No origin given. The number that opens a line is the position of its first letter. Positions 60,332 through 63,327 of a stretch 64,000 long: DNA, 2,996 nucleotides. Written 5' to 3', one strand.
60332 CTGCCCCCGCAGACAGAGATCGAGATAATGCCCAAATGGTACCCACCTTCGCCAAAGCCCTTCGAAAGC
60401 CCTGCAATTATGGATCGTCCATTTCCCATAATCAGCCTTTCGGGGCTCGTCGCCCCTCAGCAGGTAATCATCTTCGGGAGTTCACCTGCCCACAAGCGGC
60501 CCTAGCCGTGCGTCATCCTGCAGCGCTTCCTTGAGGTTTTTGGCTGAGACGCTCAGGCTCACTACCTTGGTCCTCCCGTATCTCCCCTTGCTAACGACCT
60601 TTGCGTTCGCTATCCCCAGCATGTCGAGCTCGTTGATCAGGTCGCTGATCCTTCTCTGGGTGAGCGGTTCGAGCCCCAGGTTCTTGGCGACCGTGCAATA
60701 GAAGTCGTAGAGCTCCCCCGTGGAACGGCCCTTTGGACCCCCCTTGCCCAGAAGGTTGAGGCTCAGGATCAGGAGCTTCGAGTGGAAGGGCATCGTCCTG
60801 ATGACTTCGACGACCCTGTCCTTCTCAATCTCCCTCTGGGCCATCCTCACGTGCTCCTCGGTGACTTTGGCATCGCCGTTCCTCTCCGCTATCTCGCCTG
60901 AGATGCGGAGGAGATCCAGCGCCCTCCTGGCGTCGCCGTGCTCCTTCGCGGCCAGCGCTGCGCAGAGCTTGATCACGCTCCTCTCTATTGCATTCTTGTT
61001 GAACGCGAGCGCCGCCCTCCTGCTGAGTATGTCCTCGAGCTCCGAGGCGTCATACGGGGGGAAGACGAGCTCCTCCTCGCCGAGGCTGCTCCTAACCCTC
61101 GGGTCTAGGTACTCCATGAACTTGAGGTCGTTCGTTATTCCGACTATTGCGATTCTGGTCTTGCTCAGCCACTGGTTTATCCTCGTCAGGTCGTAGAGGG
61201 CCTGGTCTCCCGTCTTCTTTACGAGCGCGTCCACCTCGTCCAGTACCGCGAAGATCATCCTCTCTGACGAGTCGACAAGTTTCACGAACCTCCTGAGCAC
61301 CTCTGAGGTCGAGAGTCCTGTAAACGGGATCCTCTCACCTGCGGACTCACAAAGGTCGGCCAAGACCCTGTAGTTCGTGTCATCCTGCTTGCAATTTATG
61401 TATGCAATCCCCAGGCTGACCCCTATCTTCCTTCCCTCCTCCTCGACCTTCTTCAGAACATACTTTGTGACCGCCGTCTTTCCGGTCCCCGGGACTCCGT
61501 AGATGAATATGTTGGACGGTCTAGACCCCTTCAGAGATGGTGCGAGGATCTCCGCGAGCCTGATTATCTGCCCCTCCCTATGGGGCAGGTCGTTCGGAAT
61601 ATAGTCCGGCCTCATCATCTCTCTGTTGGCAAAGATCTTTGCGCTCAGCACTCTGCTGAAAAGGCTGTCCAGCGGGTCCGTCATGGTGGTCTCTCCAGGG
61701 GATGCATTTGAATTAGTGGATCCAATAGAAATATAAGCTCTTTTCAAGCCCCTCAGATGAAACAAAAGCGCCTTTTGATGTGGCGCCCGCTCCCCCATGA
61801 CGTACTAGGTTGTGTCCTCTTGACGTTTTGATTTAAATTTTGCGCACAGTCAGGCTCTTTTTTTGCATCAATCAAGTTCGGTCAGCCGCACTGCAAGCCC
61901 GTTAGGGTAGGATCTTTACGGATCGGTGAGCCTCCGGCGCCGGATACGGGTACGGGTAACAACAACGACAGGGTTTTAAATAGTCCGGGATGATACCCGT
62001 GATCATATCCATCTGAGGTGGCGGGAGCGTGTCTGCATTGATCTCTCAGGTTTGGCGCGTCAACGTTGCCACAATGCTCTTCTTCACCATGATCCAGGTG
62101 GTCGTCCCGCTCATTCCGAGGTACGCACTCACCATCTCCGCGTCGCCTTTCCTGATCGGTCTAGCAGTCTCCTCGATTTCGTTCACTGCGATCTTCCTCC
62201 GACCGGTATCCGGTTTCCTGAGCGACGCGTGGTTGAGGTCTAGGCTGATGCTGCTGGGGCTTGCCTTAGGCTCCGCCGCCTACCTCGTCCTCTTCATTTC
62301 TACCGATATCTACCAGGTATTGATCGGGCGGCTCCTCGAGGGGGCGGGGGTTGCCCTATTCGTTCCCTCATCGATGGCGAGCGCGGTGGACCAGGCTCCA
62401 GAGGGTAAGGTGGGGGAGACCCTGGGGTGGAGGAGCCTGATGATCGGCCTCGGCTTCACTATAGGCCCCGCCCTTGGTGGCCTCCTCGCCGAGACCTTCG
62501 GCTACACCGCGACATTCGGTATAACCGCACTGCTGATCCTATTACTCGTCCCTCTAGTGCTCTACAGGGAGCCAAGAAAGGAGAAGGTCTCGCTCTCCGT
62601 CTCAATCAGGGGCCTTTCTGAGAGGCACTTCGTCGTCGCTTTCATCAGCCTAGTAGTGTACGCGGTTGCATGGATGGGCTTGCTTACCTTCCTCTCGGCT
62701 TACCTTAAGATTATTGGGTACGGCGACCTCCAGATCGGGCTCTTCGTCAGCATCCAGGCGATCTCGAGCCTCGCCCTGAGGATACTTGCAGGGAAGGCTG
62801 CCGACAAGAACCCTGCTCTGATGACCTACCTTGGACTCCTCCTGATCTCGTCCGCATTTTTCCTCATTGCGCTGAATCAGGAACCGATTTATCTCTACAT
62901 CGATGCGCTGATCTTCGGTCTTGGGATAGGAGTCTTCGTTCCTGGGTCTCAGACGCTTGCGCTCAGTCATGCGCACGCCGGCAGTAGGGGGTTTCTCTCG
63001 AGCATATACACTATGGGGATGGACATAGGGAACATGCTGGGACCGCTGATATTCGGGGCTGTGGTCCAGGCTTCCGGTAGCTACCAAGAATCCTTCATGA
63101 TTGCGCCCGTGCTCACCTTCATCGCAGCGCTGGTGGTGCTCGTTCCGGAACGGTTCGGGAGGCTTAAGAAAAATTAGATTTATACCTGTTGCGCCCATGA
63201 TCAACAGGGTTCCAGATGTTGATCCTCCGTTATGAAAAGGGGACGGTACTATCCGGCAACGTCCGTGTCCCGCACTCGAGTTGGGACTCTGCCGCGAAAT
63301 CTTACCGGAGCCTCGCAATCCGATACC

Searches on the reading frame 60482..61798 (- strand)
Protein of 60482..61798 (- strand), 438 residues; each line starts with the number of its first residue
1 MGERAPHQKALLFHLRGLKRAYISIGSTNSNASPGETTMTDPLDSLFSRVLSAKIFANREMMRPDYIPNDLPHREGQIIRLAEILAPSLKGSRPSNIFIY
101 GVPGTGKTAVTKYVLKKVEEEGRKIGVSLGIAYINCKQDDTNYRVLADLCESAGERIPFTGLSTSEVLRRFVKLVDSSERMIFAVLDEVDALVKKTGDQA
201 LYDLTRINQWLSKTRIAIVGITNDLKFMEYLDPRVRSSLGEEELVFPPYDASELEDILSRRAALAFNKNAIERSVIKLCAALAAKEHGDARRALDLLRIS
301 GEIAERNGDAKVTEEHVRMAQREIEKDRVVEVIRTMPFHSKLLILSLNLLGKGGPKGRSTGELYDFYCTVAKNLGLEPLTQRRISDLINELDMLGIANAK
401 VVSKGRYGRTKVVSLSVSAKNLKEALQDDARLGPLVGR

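Call 30: search_protein_families(library=pfam, proteins=[window:60482-61798:-], max_evalue=0.001)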
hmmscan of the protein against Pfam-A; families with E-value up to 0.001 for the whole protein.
window:60482-61798:- (438 aa): 7 families
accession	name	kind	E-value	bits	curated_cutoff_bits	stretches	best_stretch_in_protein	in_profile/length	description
PF22703.2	Cdc6_lid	-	2e-27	95.3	27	1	256-321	2-67/68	Cdc6 AAA+ ATPase-type lid domain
PF09079.17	Cdc6_C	-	7.8e-27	93.5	25.1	1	331-425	1-96/96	CDC6, C terminal winged helix domain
PF13401.12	AAA_22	-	3.4e-12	47.3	27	1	94-217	5-119/130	AAA domain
PF13191.12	AAA_16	-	1.1e-10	42.8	32.6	1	71-206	2-157/167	AAA ATPase domain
PF22606.2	Cdc6-ORC-like_ATPase_lid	-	8.7e-08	32.4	27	1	249-305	1-57/60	Cdc6/ORC-like, ATPase lid domain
PF00004.35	AAA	-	1.4e-07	32.4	21.2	1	98-237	2-121/131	ATPase family associated with various cellular activities (AAA)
PF24883.2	NPHP3_N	-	1.2e-05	26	24.8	1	93-150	21-72/164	Nephrocystin 3, N-terminal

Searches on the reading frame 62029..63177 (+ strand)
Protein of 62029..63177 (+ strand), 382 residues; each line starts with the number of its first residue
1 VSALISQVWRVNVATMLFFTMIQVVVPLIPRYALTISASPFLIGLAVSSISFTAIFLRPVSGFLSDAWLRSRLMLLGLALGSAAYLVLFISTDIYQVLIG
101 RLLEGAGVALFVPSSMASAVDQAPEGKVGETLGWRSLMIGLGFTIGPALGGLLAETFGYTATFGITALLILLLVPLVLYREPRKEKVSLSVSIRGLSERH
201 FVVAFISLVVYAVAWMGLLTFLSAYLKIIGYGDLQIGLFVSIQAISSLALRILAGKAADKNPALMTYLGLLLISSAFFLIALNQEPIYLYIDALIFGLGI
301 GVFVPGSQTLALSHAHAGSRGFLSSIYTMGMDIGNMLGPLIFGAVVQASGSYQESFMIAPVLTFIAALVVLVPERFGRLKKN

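Call 30: search_protein_families(library=pfam, proteins=[window:62029-63177:+], max_evalue=0.001)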
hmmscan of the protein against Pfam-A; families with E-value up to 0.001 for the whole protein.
window:62029-63177:+ (382 aa): 5 families
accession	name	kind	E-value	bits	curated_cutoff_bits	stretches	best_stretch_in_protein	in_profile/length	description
PF07690.21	MFS_1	-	6.1e-53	180.4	33.4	2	13-334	3-342/347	Major Facilitator Superfamily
PF05977.19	MFS_3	-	1.3e-11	44.2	27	1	35-181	39-190/524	Transmembrane secretion effector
PF06779.20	MFS_4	-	3.2e-09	37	26.3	1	164-370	157-363/364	Uncharacterised MFS-type transporter YbfB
PF00083.30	Sugar_tr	-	6.1e-08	32.4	22.3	1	40-175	45-186/452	Sugar (and other) transporter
PF12832.13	MFS_1_like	-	5e-06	26.2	25.2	1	191-351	204-367/373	MFS_1 like family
